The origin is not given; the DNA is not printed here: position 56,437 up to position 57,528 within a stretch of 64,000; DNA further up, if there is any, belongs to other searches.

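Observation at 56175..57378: ParA-like ATPase plus small disordered K-rich partner as the last two cistrons of a glycyl-radical microcompartment operon (candidate metabolosome-positioning system)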

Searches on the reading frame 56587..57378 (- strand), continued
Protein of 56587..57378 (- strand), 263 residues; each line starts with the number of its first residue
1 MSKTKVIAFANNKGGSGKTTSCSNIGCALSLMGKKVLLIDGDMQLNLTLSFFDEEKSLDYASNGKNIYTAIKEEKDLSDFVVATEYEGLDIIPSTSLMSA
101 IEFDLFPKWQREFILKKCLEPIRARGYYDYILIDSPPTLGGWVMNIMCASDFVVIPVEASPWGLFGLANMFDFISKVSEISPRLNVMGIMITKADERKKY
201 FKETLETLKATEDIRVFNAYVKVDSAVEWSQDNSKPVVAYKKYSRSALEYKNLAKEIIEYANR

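Call 60: find_homologous_proteins(query=A3, max_evalue=1e-40)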
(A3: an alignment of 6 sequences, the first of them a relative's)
Query A3 (6 sequences) (259 aa, profile of the alignment): 5704 proteins with E <= 1e-40 among 8000 candidates; the best 120 are listed.
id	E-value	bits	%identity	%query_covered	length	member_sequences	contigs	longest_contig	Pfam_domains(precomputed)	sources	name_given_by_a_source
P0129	1.9e-184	629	-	-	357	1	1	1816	PF00142.25,PF10609.16,PF01656.30,PF13614.13,PF09140.18,PF06564.19,PF02374.22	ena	-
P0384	5.9e-169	578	80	100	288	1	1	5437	PF00142.25,PF10609.16,PF01656.30,PF13614.13,PF09140.18,PF06564.19,PF02374.22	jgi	-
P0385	1.1e-162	557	88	100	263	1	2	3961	PF00142.25,PF10609.16,PF01656.30,PF13614.13,PF09140.18,PF06564.19,PF02374.22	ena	-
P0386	1.6e-162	557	88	100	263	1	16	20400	PF00142.25,PF10609.16,PF01656.30,PF13614.13,PF09140.18,PF06564.19,PF02374.22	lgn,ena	-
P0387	1.9e-162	557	88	100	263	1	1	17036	PF00142.25,PF10609.16,PF01656.30,PF13614.13,PF09140.18,PF06564.19,PF02374.22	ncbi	-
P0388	2.4e-162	556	88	100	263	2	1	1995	PF00142.25,PF10609.16,PF01656.30,PF13614.13,PF09140.18,PF06564.19,PF02374.22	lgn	-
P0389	2.6e-162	556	88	100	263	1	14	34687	PF00142.25,PF10609.16,PF01656.30,PF13614.13,PF09140.18,PF06564.19,PF02374.22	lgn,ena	-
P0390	3.3e-162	556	88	100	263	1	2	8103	PF00142.25,PF10609.16,PF01656.30,PF13614.13,PF09140.18,PF06564.19,PF02374.22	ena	-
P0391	3.4e-162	556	88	100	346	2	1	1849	PF00142.25,PF10609.16,PF01656.30,PF13614.13,PF09140.18,PF06564.19,PF02374.22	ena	-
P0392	3.5e-162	556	88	100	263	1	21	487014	PF00142.25,PF10609.16,PF01656.30,PF13614.13,PF09140.18,PF06564.19,PF02374.22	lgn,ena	-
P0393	4.0e-162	555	88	100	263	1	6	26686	PF00142.25,PF10609.16,PF01656.30,PF13614.13,PF09140.18,PF06564.19,PF02374.22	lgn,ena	-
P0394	4.0e-162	555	88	100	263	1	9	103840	PF00142.25,PF10609.16,PF01656.30,PF13614.13,PF09140.18,PF06564.19,PF02374.22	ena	-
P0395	4.3e-162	555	88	100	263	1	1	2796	PF00142.25,PF10609.16,PF01656.30,PF13614.13,PF09140.18,PF06564.19,PF02374.22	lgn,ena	-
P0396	4.7e-162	555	87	100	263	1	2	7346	PF00142.25,PF10609.16,PF01656.30,PF13614.13,PF09140.18,PF06564.19,PF02374.22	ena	-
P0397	4.9e-162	555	87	100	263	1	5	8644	PF00142.25,PF10609.16,PF01656.30,PF13614.13,PF09140.18,PF06564.19,PF02374.22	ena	-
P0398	5.0e-162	555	88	100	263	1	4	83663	PF00142.25,PF10609.16,PF01656.30,PF13614.13,PF09140.18,PF06564.19,PF02374.22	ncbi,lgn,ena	-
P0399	5.1e-162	555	87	100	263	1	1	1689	PF00142.25,PF10609.16,PF01656.30,PF13614.13,PF09140.18,PF06564.19,PF02374.22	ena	-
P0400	5.2e-162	555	88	100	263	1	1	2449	PF00142.25,PF10609.16,PF01656.30,PF13614.13,PF09140.18,PF06564.19,PF02374.22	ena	-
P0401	5.2e-162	555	87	100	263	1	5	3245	PF00142.25,PF10609.16,PF01656.30,PF13614.13,PF09140.18,PF06564.19,PF02374.22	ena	-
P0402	5.9e-162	555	87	100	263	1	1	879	PF00142.25,PF10609.16,PF01656.30,PF13614.13,PF09140.18,PF06564.19,PF02374.22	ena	-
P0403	6.1e-162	555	87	100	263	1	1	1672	PF00142.25,PF10609.16,PF01656.30,PF13614.13,PF09140.18,PF06564.19,PF02374.22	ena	-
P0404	6.3e-162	555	88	100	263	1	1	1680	PF00142.25,PF10609.16,PF01656.30,PF13614.13,PF09140.18,PF06564.19,PF02374.22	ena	-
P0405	6.3e-162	555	87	100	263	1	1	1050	PF00142.25,PF10609.16,PF01656.30,PF13614.13,PF09140.18,PF06564.19,PF02374.22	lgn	-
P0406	7.2e-162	555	87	100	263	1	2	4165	PF00142.25,PF10609.16,PF01656.30,PF13614.13,PF09140.18,PF06564.19,PF02374.22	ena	-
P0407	7.3e-162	555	88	100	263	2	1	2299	PF00142.25,PF10609.16,PF01656.30,PF13614.13,PF09140.18,PF06564.19,PF02374.22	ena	-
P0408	7.3e-162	555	87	100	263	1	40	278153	PF00142.25,PF10609.16,PF01656.30,PF13614.13,PF09140.18,PF06564.19,PF02374.22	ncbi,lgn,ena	-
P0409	8.4e-162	554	87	100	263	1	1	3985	PF00142.25,PF10609.16,PF01656.30,PF13614.13,PF09140.18,PF06564.19,PF02374.22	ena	-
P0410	8.4e-162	554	87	100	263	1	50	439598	PF00142.25,PF10609.16,PF01656.30,PF13614.13,PF09140.18,PF06564.19,PF02374.22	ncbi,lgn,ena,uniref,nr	ncbi:ParA family protein [Blautia sp. 2744]|uniref:ParA family protein n=1 Tax=Blautia intestinalis 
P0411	8.4e-162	554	88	100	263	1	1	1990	PF00142.25,PF10609.16,PF01656.30,PF13614.13,PF09140.18,PF06564.19,PF02374.22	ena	-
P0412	8.8e-162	554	87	100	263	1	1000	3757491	PF00142.25,PF10609.16,PF01656.30,PF13614.13,PF09140.18,PF06564.19,PF02374.22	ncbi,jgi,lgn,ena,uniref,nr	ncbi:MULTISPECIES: ParA family protein [Blautia]|jgi:chromosome partitioning protein|uniref:ATPases 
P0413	9.4e-162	554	88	100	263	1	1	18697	PF00142.25,PF10609.16,PF01656.30,PF13614.13,PF09140.18,PF06564.19,PF02374.22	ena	-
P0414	9.4e-162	554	88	100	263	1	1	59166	PF00142.25,PF10609.16,PF01656.30,PF13614.13,PF09140.18,PF06564.19,PF02374.22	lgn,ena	-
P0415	9.5e-162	554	88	100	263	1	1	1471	PF00142.25,PF10609.16,PF01656.30,PF13614.13,PF09140.18,PF06564.19,PF02374.22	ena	-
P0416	1.0e-161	554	87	100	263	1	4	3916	PF00142.25,PF10609.16,PF01656.30,PF13614.13,PF09140.18,PF06564.19,PF02374.22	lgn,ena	-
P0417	1.0e-161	554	88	100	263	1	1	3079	PF00142.25,PF10609.16,PF01656.30,PF13614.13,PF09140.18,PF06564.19,PF02374.22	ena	-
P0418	1.1e-161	554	87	100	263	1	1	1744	PF00142.25,PF10609.16,PF01656.30,PF13614.13,PF09140.18,PF06564.19,PF02374.22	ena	-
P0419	1.1e-161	554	88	100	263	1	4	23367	PF00142.25,PF10609.16,PF01656.30,PF13614.13,PF09140.18,PF06564.19,PF02374.22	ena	-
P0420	1.1e-161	554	87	100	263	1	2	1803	PF00142.25,PF10609.16,PF01656.30,PF13614.13,PF09140.18,PF06564.19,PF02374.22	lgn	-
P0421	1.2e-161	554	88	100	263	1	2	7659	PF00142.25,PF10609.16,PF01656.30,PF13614.13,PF09140.18,PF06564.19,PF02374.22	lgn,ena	-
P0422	1.2e-161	554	87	100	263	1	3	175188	PF00142.25,PF10609.16,PF01656.30,PF13614.13,PF09140.18,PF06564.19,PF02374.22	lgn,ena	-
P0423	1.2e-161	554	87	100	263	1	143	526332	PF00142.25,PF10609.16,PF01656.30,PF13614.13,PF09140.18,PF06564.19,PF02374.22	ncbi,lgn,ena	-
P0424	1.2e-161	554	88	100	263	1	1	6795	PF00142.25,PF10609.16,PF01656.30,PF13614.13,PF09140.18,PF06564.19,PF02374.22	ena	-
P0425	1.2e-161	554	87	100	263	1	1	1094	PF00142.25,PF10609.16,PF01656.30,PF13614.13,PF09140.18,PF06564.19,PF02374.22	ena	-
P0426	1.2e-161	554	87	100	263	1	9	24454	PF00142.25,PF10609.16,PF01656.30,PF13614.13,PF09140.18,PF06564.19,PF02374.22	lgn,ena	-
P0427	1.3e-161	554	87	100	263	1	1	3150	PF00142.25,PF10609.16,PF01656.30,PF13614.13,PF09140.18,PF06564.19,PF02374.22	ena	-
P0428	1.3e-161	554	87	100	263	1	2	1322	PF00142.25,PF10609.16,PF01656.30,PF13614.13,PF09140.18,PF06564.19,PF02374.22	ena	-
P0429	1.3e-161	554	88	100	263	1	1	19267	PF00142.25,PF10609.16,PF01656.30,PF13614.13,PF09140.18,PF06564.19,PF02374.22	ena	-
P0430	1.4e-161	554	87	100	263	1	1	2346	PF00142.25,PF10609.16,PF01656.30,PF13614.13,PF09140.18,PF06564.19,PF02374.22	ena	-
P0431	1.4e-161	554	87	100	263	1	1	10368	PF00142.25,PF10609.16,PF01656.30,PF13614.13,PF09140.18,PF06564.19,PF02374.22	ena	-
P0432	1.5e-161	554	87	100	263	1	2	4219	PF00142.25,PF10609.16,PF01656.30,PF13614.13,PF09140.18,PF06564.19,PF02374.22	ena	-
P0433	1.5e-161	554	88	100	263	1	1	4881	PF00142.25,PF10609.16,PF01656.30,PF13614.13,PF09140.18,PF06564.19,PF02374.22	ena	-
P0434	1.5e-161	554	87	100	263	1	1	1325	PF00142.25,PF10609.16,PF01656.30,PF13614.13,PF09140.18,PF06564.19,PF02374.22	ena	-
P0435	1.5e-161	554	88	100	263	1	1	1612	PF00142.25,PF10609.16,PF01656.30,PF13614.13,PF09140.18,PF06564.19,PF02374.22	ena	-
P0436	1.5e-161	554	88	100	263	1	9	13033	PF00142.25,PF10609.16,PF01656.30,PF13614.13,PF09140.18,PF06564.19,PF02374.22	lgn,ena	-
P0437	1.5e-161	554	87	100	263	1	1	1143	PF00142.25,PF10609.16,PF01656.30,PF13614.13,PF09140.18,PF06564.19,PF02374.22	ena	-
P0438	1.6e-161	553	87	100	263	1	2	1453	PF00142.25,PF10609.16,PF01656.30,PF13614.13,PF09140.18,PF06564.19,PF02374.22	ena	-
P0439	1.7e-161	553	87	100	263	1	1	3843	PF00142.25,PF10609.16,PF01656.30,PF13614.13,PF09140.18,PF06564.19,PF02374.22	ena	-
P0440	1.7e-161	553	87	100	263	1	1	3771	PF00142.25,PF10609.16,PF01656.30,PF13614.13,PF09140.18,PF06564.19,PF02374.22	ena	-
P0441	1.7e-161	553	88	100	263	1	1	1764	PF00142.25,PF10609.16,PF01656.30,PF13614.13,PF09140.18,PF06564.19,PF02374.22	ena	-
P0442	1.7e-161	553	87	100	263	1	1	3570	PF00142.25,PF10609.16,PF01656.30,PF13614.13,PF09140.18,PF06564.19,PF02374.22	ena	-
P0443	1.7e-161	553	87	100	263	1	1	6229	PF00142.25,PF10609.16,PF01656.30,PF13614.13,PF09140.18,PF06564.19,PF02374.22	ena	-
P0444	1.8e-161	553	87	100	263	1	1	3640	PF00142.25,PF10609.16,PF01656.30,PF13614.13,PF09140.18,PF06564.19,PF02374.22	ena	-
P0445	1.8e-161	553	87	100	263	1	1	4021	PF00142.25,PF10609.16,PF01656.30,PF13614.13,PF09140.18,PF06564.19,PF02374.22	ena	-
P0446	1.9e-161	553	88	100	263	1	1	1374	PF00142.25,PF10609.16,PF01656.30,PF13614.13,PF09140.18,PF06564.19,PF02374.22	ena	-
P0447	2.0e-161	553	87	100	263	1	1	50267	PF00142.25,PF10609.16,PF01656.30,PF13614.13,PF09140.18,PF06564.19,PF02374.22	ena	-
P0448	2.1e-161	553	87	100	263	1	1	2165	PF00142.25,PF10609.16,PF01656.30,PF13614.13,PF09140.18,PF06564.19,PF02374.22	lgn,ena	-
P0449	2.1e-161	553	87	100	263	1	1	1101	PF00142.25,PF10609.16,PF01656.30,PF13614.13,PF09140.18,PF06564.19,PF02374.22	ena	-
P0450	2.2e-161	553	87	100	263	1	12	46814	PF00142.25,PF10609.16,PF01656.30,PF13614.13,PF09140.18,PF06564.19,PF02374.22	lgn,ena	-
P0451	2.4e-161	553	87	100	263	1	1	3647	PF00142.25,PF10609.16,PF01656.30,PF13614.13,PF09140.18,PF06564.19,PF02374.22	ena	-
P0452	2.4e-161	553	87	100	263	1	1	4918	PF00142.25,PF10609.16,PF01656.30,PF13614.13,PF09140.18,PF06564.19,PF02374.22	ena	-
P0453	2.4e-161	553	88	100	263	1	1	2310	PF00142.25,PF10609.16,PF01656.30,PF13614.13,PF09140.18,PF06564.19,PF02374.22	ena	-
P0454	2.5e-161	553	88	100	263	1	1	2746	PF00142.25,PF10609.16,PF01656.30,PF13614.13,PF09140.18,PF06564.19,PF02374.22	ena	-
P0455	2.6e-161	553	87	100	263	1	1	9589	PF00142.25,PF10609.16,PF01656.30,PF13614.13,PF09140.18,PF06564.19,PF02374.22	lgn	-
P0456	2.7e-161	553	87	100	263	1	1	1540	PF00142.25,PF10609.16,PF01656.30,PF13614.13,PF09140.18,PF06564.19,PF02374.22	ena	-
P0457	2.8e-161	553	87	100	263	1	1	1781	PF00142.25,PF10609.16,PF01656.30,PF13614.13,PF09140.18,PF06564.19,PF02374.22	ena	-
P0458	2.8e-161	553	87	100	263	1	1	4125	PF00142.25,PF10609.16,PF01656.30,PF13614.13,PF09140.18,PF06564.19,PF02374.22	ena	-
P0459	3.2e-161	553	88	100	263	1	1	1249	PF00142.25,PF10609.16,PF01656.30,PF13614.13,PF09140.18,PF06564.19,PF02374.22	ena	-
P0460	3.2e-161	553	88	100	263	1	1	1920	PF00142.25,PF10609.16,PF01656.30,PF13614.13,PF09140.18,PF06564.19,PF02374.22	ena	-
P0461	3.3e-161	552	87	100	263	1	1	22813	PF00142.25,PF10609.16,PF01656.30,PF13614.13,PF09140.18,PF06564.19,PF02374.22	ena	-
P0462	3.3e-161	552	87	100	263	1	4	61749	PF00142.25,PF10609.16,PF01656.30,PF13614.13,PF09140.18,PF06564.19,PF02374.22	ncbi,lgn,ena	-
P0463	3.4e-161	552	87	100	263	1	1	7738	PF00142.25,PF10609.16,PF01656.30,PF13614.13,PF09140.18,PF06564.19,PF02374.22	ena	-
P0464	3.4e-161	552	90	100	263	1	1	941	PF00142.25,PF10609.16,PF01656.30,PF13614.13,PF09140.18,PF06564.19,PF02374.22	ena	-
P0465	3.5e-161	552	87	100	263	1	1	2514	PF00142.25,PF10609.16,PF01656.30,PF13614.13,PF09140.18,PF06564.19,PF02374.22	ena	-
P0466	3.7e-161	552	87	100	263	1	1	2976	PF00142.25,PF10609.16,PF01656.30,PF13614.13,PF07015.18,PF09140.18,PF06564.19,PF02374.22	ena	-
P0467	3.9e-161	552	87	100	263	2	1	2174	PF00142.25,PF10609.16,PF01656.30,PF13614.13,PF09140.18,PF06564.19,PF02374.22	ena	-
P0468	4.1e-161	552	86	100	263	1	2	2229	PF00142.25,PF10609.16,PF01656.30,PF13614.13,PF09140.18,PF06564.19,PF02374.22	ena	-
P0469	4.3e-161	552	87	100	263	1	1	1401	PF00142.25,PF10609.16,PF01656.30,PF13614.13,PF09140.18,PF06564.19,PF02374.22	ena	-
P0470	4.3e-161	552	87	100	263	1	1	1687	PF00142.25,PF10609.16,PF01656.30,PF13614.13,PF09140.18,PF06564.19,PF02374.22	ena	-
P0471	4.5e-161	552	87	100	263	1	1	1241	PF00142.25,PF10609.16,PF01656.30,PF13614.13,PF09140.18,PF06564.19,PF02374.22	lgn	-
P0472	4.7e-161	552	87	100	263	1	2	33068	PF00142.25,PF10609.16,PF01656.30,PF13614.13,PF09140.18,PF06564.19,PF02374.22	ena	-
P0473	4.8e-161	552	86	100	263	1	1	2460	PF00142.25,PF10609.16,PF01656.30,PF13614.13,PF09140.18,PF06564.19,PF02374.22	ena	-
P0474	5.0e-161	552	87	100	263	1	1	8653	PF00142.25,PF10609.16,PF01656.30,PF13614.13,PF09140.18,PF06564.19,PF02374.22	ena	-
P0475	5.0e-161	552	87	100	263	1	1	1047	PF00142.25,PF10609.16,PF01656.30,PF13614.13,PF09140.18,PF06564.19,PF02374.22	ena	-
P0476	5.2e-161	552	87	100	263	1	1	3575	PF00142.25,PF10609.16,PF01656.30,PF13614.13,PF09140.18,PF06564.19,PF02374.22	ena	-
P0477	5.2e-161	552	88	100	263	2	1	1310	PF00142.25,PF10609.16,PF01656.30,PF13614.13,PF09140.18,PF06564.19,PF02374.22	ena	-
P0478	5.4e-161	552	87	100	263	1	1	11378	PF00142.25,PF10609.16,PF01656.30,PF13614.13,PF09140.18,PF06564.19,PF02374.22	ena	-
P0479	5.4e-161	552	88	100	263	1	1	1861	PF00142.25,PF10609.16,PF01656.30,PF13614.13,PF09140.18,PF06564.19,PF02374.22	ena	-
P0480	5.4e-161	552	87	100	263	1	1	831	PF00142.25,PF10609.16,PF01656.30,PF13614.13,PF09140.18,PF06564.19,PF02374.22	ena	-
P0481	5.6e-161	552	87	100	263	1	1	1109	PF00142.25,PF10609.16,PF01656.30,PF13614.13,PF09140.18,PF06564.19,PF02374.22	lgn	-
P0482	5.9e-161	552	87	100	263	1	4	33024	PF00142.25,PF10609.16,PF01656.30,PF13614.13,PF09140.18,PF06564.19,PF02374.22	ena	-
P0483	6.0e-161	552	86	100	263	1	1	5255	PF00142.25,PF10609.16,PF01656.30,PF13614.13,PF09140.18,PF06564.19,PF02374.22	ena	-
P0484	6.3e-161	552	86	100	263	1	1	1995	PF00142.25,PF10609.16,PF01656.30,PF13614.13,PF09140.18,PF06564.19,PF02374.22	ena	-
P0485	6.4e-161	552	87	100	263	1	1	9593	PF00142.25,PF10609.16,PF01656.30,PF13614.13,PF09140.18,PF06564.19,PF02374.22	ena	-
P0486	6.5e-161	552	86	100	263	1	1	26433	PF00142.25,PF10609.16,PF01656.30,PF13614.13,PF09140.18,PF06564.19,PF02374.22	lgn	-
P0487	6.5e-161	552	87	100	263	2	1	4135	PF00142.25,PF10609.16,PF01656.30,PF13614.13,PF09140.18,PF06564.19,PF02374.22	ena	-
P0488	6.6e-161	551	87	100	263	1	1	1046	PF00142.25,PF10609.16,PF01656.30,PF13614.13,PF09140.18,PF06564.19,PF02374.22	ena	-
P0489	6.7e-161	551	88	100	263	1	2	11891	PF00142.25,PF10609.16,PF01656.30,PF13614.13,PF09140.18,PF06564.19,PF02374.22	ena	-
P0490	6.8e-161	551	88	100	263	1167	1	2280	PF00142.25,PF10609.16,PF01656.30,PF13614.13,PF09140.18,PF06564.19,PF02374.22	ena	-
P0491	7.0e-161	551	90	100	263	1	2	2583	PF00142.25,PF10609.16,PF01656.30,PF13614.13,PF09140.18,PF06564.19,PF02374.22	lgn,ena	-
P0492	7.5e-161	551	87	100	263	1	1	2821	PF00142.25,PF10609.16,PF01656.30,PF13614.13,PF09140.18,PF06564.19,PF02374.22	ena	-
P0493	7.5e-161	551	87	100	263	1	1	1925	PF00142.25,PF10609.16,PF01656.30,PF13614.13,PF09140.18,PF06564.19,PF02374.22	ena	-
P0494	7.7e-161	551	87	100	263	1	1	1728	PF00142.25,PF10609.16,PF01656.30,PF13614.13,PF09140.18,PF06564.19,PF02374.22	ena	-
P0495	8.1e-161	551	87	100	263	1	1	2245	PF00142.25,PF10609.16,PF01656.30,PF13614.13,PF09140.18,PF06564.19,PF02374.22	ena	-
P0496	8.9e-161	551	88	100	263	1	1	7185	PF00142.25,PF10609.16,PF01656.30,PF13614.13,PF09140.18,PF06564.19,PF02374.22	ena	-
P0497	1.1e-160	551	86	100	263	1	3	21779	PF00142.25,PF10609.16,PF01656.30,PF13614.13,PF09140.18,PF06564.19,PF02374.22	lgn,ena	-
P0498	1.1e-160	551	87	100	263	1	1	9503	PF00142.25,PF10609.16,PF01656.30,PF13614.13,PF09140.18,PF06564.19,PF02374.22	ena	-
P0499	1.1e-160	551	86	100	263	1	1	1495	PF00142.25,PF10609.16,PF01656.30,PF13614.13,PF09140.18,PF06564.19,PF02374.22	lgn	-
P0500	1.2e-160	551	85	100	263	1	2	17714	PF00142.25,PF10609.16,PF01656.30,PF13614.13,PF09140.18,PF06564.19,PF02374.22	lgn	-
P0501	1.2e-160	551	87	100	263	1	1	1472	PF00142.25,PF10609.16,PF01656.30,PF13614.13,PF09140.18,PF06564.19,PF02374.22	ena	-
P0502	1.3e-160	551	87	100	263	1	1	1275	PF00142.25,PF10609.16,PF01656.30,PF13614.13,PF09140.18,PF06564.19,PF02374.22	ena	-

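Call 62: find_encoding_contigs(protein=P0412, flank=10000, max_places=4)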
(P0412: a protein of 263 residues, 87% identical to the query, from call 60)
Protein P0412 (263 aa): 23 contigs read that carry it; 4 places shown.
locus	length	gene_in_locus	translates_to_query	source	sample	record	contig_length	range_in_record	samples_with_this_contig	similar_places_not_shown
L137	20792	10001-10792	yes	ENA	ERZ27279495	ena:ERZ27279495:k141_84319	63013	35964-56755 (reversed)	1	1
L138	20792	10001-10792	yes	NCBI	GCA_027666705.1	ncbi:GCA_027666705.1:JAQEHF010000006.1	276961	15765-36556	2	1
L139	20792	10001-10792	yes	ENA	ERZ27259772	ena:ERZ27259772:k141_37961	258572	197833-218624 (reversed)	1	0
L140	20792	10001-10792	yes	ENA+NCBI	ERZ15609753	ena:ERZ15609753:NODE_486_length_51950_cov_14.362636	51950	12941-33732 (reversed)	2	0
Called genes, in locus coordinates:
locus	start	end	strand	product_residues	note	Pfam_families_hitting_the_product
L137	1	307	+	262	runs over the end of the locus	PF08239:SH3_3 (weak)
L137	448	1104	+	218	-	-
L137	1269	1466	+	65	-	-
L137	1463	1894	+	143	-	-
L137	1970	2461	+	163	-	-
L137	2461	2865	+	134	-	PF10694:DUF2500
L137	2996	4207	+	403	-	-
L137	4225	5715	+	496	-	PF00069:Pkinase, PF03109:ABC1 (faint), PF07714:PK_Tyr_Ser-Thr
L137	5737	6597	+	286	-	-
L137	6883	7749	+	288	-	-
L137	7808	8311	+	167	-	PF00293:NUDIX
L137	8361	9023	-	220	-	PF00027:cNMP_binding, PF13545:HTH_Crp_2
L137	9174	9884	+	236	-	PF00037:Fer4 (weak), PF12797:Fer4_2 (weak), PF12837:Fer4_6 (weak), PF13237:Fer4_10 (weak), PF14697:Fer4_21, PF12838:Fer4_7, PF13187:Fer4_9 (weak), PF27217:AF_0155, +2 more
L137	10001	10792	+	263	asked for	PF00142:Fer4_NifH (weak), PF01656:CbiA, PF02374:ArsA_ATPase, PF06564:CBP_BcsQ (weak), PF09140:MipZ (weak), PF10609:ParA (weak), PF13614:AAA_31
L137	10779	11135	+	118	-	-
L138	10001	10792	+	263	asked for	PF00142:Fer4_NifH (weak), PF01656:CbiA, PF02374:ArsA_ATPase, PF06564:CBP_BcsQ (weak), PF09140:MipZ (weak), PF10609:ParA (weak), PF13614:AAA_31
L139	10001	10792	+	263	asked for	PF00142:Fer4_NifH (weak), PF01656:CbiA, PF02374:ArsA_ATPase, PF06564:CBP_BcsQ (weak), PF09140:MipZ (weak), PF10609:ParA (weak), PF13614:AAA_31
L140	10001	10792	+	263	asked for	PF00142:Fer4_NifH (weak), PF01656:CbiA, PF02374:ArsA_ATPase, PF06564:CBP_BcsQ (weak), PF09140:MipZ (weak), PF10609:ParA (weak), PF13614:AAA_31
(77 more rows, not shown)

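Call 75: search_protein_families(library=padloc, proteins=[window:56587-57378:-], max_evalue=0.01)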
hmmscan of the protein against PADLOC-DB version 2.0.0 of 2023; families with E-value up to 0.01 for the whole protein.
window:56587-57378:- (263 aa): 1 family
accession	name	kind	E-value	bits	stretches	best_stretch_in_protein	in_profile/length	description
PDLC04559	PDC-M28B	-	0.00018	18.7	1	3-43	127-167/438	-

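Call 76: search_protein_families(library=phrogs, proteins=[window:56587-57378:-], max_evalue=0.01)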
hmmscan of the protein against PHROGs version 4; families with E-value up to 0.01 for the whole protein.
window:56587-57378:- (263 aa): 2 families
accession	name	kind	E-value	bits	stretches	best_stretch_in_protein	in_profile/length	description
phrog_164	-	DNA, RNA and nucleotide metabolism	1.2e-61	210.3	1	1-260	221-472/500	ParA-like partition protein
phrog_19408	-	unknown function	1.7e-06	27.6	1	14-140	536-648/721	-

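Call 81: find_related_loci(query=A3, collection=viral_contigs, flank=6000)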
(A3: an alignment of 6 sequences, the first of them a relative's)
Query A3 (259 aa) in viral_contigs; peptide patterns used: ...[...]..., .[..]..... (x = any residue, [..] = any of these).
179 stretches matched a pattern, but none encodes a relative of the query by tblastn (E <= 1e-3).
